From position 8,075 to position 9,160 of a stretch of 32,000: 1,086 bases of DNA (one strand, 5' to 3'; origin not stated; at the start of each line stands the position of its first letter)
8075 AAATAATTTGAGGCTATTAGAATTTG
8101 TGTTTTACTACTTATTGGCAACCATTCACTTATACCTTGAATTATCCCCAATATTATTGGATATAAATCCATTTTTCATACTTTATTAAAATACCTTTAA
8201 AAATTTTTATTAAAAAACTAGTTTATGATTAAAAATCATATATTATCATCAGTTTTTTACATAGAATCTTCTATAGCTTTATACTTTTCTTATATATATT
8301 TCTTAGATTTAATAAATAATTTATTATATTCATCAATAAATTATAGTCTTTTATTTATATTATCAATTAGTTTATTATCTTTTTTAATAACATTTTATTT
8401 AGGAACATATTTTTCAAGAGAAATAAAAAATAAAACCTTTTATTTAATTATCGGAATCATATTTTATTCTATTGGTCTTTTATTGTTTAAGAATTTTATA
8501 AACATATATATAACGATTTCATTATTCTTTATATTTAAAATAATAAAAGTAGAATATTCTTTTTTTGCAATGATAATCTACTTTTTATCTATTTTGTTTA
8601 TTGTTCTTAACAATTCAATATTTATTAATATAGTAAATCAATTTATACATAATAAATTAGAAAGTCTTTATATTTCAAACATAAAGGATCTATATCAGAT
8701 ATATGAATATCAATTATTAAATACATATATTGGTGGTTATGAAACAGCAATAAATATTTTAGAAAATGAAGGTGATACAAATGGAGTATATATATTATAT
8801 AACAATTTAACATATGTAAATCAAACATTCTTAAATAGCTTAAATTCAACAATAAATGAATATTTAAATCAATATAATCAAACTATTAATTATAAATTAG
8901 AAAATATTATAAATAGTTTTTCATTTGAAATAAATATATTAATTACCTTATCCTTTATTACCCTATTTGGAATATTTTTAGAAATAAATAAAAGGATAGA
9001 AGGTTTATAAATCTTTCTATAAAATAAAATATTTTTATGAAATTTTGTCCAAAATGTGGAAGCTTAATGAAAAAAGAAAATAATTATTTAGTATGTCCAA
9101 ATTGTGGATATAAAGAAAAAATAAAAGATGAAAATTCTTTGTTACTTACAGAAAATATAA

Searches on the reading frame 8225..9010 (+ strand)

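Call 4: search_protein_families(library=pfam, proteins=[window:8225-9010:+], max_evalue=1)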
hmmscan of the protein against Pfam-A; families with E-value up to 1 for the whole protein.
window:8225-9010:+ (261 aa): 2 families
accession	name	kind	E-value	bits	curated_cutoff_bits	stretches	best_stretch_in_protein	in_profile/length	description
PF18122.6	APC1_C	-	0.37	11.3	22.9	0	138-229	63-137/164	Anaphase-promoting complex sub unit 1 C-terminal domain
PF15099.11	PIRT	-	0.73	10.1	30.6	1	43-89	50-96/128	Phosphoinositide-interacting protein family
